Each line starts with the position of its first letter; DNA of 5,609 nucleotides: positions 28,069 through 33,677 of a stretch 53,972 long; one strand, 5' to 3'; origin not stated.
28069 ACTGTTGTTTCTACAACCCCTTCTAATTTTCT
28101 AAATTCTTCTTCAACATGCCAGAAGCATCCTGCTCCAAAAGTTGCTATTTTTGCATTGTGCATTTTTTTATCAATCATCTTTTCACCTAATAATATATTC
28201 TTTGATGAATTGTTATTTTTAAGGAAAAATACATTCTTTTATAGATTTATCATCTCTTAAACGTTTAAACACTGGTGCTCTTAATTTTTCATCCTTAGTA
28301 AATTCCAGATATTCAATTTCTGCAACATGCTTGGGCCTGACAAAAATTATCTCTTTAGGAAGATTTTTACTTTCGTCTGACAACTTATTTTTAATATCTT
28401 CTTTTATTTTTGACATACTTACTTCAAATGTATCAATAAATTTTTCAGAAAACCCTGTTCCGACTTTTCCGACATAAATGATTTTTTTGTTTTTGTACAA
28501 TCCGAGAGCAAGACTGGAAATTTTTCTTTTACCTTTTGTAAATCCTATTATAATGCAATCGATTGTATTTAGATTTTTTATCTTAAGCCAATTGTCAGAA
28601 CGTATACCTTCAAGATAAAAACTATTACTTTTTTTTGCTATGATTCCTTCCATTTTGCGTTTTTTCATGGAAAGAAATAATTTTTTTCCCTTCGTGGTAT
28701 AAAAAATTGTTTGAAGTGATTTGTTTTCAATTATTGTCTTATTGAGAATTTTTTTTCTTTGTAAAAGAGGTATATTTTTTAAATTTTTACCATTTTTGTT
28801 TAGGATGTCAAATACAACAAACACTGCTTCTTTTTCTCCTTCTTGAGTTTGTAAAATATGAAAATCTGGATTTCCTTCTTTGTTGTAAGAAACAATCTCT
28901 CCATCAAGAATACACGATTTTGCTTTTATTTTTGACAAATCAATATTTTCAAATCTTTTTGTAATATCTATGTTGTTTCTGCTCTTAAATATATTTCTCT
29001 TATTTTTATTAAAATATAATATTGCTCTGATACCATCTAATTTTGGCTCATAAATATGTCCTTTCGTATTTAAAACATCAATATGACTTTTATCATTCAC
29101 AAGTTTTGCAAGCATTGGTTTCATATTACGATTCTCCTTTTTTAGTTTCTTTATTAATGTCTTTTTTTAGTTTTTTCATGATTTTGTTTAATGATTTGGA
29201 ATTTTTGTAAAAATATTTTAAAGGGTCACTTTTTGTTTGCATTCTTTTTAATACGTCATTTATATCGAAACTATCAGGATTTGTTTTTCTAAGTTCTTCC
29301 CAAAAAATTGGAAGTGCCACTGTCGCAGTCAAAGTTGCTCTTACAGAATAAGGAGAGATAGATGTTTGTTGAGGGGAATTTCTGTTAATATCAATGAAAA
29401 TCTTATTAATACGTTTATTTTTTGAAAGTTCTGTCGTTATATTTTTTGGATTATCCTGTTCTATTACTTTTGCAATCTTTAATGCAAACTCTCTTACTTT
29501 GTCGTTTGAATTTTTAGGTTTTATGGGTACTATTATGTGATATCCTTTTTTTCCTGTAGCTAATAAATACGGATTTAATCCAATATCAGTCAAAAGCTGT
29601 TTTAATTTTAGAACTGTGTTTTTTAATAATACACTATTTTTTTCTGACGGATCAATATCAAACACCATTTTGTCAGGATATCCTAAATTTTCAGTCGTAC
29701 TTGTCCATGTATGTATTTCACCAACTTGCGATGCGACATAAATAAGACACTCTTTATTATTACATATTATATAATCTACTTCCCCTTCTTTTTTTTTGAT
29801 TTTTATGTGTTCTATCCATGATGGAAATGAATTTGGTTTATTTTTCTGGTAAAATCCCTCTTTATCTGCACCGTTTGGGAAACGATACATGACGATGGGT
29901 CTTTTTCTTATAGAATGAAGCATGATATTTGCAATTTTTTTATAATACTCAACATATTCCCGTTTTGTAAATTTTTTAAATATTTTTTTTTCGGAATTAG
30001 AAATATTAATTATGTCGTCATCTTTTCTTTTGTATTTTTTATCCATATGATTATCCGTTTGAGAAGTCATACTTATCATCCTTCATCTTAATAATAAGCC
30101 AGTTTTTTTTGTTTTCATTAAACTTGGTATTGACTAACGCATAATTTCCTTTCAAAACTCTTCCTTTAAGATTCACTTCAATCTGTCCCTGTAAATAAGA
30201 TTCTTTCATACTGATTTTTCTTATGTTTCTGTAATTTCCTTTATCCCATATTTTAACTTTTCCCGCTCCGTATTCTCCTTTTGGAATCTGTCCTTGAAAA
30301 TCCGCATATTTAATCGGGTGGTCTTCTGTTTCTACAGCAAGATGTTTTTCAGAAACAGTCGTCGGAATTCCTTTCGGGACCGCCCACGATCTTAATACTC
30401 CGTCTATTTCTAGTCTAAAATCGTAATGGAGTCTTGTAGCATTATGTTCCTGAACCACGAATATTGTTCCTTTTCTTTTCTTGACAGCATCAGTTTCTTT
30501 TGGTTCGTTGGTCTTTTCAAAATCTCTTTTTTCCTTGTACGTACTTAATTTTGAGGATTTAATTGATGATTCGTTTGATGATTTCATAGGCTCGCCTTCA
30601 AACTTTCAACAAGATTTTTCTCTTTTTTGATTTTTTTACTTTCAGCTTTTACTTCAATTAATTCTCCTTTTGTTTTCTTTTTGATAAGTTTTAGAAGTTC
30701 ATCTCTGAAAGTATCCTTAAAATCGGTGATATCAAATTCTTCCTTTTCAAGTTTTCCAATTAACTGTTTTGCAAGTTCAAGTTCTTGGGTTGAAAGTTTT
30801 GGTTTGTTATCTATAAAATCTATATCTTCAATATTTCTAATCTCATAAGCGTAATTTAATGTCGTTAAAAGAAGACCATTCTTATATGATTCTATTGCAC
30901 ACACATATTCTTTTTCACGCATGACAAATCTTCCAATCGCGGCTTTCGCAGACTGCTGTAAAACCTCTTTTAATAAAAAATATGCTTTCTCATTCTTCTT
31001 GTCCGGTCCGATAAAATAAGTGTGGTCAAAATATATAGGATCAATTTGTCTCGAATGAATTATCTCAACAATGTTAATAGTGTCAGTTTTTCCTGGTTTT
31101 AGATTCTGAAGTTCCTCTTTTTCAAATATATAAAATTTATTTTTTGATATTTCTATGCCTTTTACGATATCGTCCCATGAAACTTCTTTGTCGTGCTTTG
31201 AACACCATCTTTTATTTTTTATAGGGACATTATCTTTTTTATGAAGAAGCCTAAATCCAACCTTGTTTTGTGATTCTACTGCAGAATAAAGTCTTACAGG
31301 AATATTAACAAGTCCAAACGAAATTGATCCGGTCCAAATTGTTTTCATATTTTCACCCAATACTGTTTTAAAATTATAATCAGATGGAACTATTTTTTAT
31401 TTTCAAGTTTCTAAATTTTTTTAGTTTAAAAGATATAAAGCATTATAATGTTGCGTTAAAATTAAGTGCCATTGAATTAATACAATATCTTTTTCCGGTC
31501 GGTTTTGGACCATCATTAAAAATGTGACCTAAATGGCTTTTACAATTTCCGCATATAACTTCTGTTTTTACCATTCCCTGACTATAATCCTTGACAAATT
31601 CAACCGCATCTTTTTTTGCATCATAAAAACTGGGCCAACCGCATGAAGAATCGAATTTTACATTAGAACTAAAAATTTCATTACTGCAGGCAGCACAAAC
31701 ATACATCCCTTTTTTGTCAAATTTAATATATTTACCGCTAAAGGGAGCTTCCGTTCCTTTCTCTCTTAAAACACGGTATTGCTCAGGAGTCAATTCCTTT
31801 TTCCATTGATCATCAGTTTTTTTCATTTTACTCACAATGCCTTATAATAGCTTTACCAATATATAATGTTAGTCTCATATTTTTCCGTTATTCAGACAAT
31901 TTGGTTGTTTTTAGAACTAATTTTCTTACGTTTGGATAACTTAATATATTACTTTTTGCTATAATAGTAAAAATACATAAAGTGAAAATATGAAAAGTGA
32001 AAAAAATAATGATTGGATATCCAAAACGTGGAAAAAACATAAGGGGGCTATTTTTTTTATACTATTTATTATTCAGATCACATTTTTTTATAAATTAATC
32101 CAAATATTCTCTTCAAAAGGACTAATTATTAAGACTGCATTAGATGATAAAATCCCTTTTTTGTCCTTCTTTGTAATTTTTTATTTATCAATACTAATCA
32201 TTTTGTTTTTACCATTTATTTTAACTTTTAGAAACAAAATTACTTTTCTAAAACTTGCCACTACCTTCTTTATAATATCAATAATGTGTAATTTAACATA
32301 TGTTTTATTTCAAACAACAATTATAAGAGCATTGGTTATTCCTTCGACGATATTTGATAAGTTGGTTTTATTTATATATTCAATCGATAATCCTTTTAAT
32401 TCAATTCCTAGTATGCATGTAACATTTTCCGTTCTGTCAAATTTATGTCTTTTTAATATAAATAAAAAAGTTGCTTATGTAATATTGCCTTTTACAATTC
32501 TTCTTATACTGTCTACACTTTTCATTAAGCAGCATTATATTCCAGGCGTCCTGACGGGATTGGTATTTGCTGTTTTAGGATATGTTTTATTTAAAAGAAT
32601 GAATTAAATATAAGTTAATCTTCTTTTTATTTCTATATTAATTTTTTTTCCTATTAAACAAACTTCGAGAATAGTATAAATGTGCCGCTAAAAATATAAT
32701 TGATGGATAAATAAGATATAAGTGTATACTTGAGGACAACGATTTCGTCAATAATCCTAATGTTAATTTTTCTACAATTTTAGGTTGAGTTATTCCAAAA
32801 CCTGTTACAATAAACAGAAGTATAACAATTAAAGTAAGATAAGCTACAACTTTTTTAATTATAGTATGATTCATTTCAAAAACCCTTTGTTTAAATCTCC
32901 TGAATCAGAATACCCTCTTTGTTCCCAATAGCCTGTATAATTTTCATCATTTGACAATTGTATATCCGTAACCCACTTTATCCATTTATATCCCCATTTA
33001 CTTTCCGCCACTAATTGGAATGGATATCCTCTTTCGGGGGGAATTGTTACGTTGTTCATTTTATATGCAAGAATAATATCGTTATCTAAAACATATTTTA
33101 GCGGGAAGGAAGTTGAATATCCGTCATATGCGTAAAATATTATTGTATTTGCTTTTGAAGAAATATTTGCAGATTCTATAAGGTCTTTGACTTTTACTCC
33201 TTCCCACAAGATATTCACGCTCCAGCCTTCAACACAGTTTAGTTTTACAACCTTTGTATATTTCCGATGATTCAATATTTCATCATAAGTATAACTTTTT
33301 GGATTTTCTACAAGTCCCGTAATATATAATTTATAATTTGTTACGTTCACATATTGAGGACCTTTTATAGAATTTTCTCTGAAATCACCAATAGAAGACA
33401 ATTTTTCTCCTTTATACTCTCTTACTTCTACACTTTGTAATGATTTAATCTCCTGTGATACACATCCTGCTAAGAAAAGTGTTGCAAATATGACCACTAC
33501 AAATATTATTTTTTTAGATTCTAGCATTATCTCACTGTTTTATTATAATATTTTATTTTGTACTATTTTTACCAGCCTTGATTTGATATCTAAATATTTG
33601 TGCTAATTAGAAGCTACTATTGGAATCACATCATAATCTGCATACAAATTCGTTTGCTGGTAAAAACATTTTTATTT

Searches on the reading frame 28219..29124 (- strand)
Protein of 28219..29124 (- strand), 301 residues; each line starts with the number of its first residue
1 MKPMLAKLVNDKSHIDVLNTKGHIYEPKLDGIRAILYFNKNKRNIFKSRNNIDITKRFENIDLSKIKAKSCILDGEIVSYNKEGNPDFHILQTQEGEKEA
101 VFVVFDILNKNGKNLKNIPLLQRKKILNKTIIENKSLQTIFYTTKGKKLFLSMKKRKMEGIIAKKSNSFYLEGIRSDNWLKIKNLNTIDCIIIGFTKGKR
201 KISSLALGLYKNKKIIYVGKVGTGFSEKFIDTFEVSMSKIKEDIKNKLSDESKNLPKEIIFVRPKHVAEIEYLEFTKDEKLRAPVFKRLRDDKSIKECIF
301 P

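Call 21: search_protein_families(library=ncbifam, proteins=[window:28219-29124:-])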
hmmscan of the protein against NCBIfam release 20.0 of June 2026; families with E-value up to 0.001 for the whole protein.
window:28219-29124:- (301 aa): 13 families
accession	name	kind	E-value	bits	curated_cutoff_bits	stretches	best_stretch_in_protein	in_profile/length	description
TIGR02779.1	NHEJ_ligase_lig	equivalog_domain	9.9e-71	238.4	227.75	1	19-298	12-300/302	non-homologous end-joining DNA ligase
TIGR02776.1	NHEJ_ligase_prk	equivalog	5.6e-60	203.8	373.2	1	21-298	5-292/587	DNA ligase D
NF007210.0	PRK09632.1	equivalog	5.6e-59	200.2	989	1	3-297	480-776/781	ATP-dependent DNA ligase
NF004628.0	PRK05972.1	subfamily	7.7e-58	196.3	895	1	2-297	245-544/870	ATP-dependent DNA ligase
NF005796.0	PRK07636.1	subfamily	5.6e-41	140.5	337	1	18-289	15-273/275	ATP-dependent DNA ligase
TIGR00574.1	dnl1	superfamily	2.2e-34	119.1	217.8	1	1-297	170-515/527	ATP-dependent DNA ligase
NF006078.0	PRK08224.1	equivalog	2e-32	112.5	296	1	2-300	10-331/350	ATP-dependent DNA ligase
NF007211.0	PRK09633.1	equivalog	1.6e-28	99.5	774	1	19-300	14-309/610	DNA ligase D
NF002868.0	PRK03180.1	equivalog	1.5e-23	83.3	641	1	2-272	185-464/509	ATP-dependent DNA ligase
NF041331.1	LigA_Halo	equivalog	3.4e-20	72.1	830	1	7-296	232-539/552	ATP-dependent DNA ligase LigA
NF006701.0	PRK09247.1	equivalog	9.4e-19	67.7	543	1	4-232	209-464/540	ATP-dependent DNA ligase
TIGR04120.1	DNA_lig_bact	equivalog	1.2e-18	67.5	400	1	3-229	204-452/526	cisplatin damage response ATP-dependent DNA ligase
NF006592.0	PRK09125.1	equivalog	6.7e-12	45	200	1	17-228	40-246/283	DNA ligase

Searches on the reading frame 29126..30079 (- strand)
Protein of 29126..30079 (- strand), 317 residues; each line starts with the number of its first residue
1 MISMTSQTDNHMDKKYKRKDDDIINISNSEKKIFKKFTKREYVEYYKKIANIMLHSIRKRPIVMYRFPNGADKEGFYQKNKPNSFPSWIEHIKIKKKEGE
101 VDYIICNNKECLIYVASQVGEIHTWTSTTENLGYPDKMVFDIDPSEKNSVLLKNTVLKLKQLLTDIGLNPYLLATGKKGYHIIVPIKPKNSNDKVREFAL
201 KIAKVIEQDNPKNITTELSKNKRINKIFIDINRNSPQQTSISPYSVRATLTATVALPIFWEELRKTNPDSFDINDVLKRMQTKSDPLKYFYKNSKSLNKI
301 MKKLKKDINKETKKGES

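Call 21: search_protein_families(library=ncbifam, proteins=[window:29126-30079:-])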
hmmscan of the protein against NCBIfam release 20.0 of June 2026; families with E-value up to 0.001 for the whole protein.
window:29126-30079:- (317 aa): 6 families
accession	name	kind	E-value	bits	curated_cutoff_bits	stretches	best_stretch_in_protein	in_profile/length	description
TIGR02776.1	NHEJ_ligase_prk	equivalog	5.7e-73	246.7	373.2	1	9-290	302-585/587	DNA ligase D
TIGR02778.1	ligD_pol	equivalog_domain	2.9e-72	243.3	214.7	1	24-264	1-244/245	non-homologous end-joining DNA ligase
NF004628.0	PRK05972.1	subfamily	1.4e-65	221.9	895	1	7-307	565-868/870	ATP-dependent DNA ligase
NF007210.0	PRK09632.1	equivalog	1.1e-59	202.5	989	1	15-300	6-301/781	ATP-dependent DNA ligase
NF007211.0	PRK09633.1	equivalog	4e-58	197.2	774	1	11-306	311-608/610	DNA ligase D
NF040561.1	PrimPol_Msp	equivalog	0.00023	19.8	200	1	152-211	215-274/515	CRISPR-associated primase-polymerase type A1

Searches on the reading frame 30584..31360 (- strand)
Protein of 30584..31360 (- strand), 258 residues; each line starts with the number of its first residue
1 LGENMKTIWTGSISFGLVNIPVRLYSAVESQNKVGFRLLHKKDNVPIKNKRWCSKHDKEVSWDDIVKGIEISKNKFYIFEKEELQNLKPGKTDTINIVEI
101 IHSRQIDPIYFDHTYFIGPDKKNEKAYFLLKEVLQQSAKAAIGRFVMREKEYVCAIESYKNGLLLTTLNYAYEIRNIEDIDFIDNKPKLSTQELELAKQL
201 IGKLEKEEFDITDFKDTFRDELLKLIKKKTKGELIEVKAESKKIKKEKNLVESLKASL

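Call 35: search_protein_families(library=pfam, proteins=[window:30584-31360:-])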
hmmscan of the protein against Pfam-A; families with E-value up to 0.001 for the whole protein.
window:30584-31360:- (258 aa): 1 family
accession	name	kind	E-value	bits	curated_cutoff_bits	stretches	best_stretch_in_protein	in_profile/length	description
PF02735.22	Ku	-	3.4e-45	154.7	25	1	14-195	1-189/190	Ku70/Ku80 beta-barrel domain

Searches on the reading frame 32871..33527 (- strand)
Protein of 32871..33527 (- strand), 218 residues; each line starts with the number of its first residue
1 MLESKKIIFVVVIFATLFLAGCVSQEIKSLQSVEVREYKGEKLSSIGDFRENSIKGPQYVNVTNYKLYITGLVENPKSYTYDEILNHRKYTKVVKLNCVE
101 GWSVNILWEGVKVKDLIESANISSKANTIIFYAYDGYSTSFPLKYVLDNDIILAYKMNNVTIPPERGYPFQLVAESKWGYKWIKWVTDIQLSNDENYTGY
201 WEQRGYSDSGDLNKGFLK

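Call 35: search_protein_families(library=pfam, proteins=[window:32871-33527:-])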
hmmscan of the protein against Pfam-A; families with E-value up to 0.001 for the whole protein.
window:32871-33527:- (218 aa): 1 family
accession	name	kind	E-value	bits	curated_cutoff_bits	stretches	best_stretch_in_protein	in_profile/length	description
PF00174.25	Oxidored_molyb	-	5.4e-36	124.1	24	1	60-201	7-169/169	Oxidoreductase molybdopterin binding domain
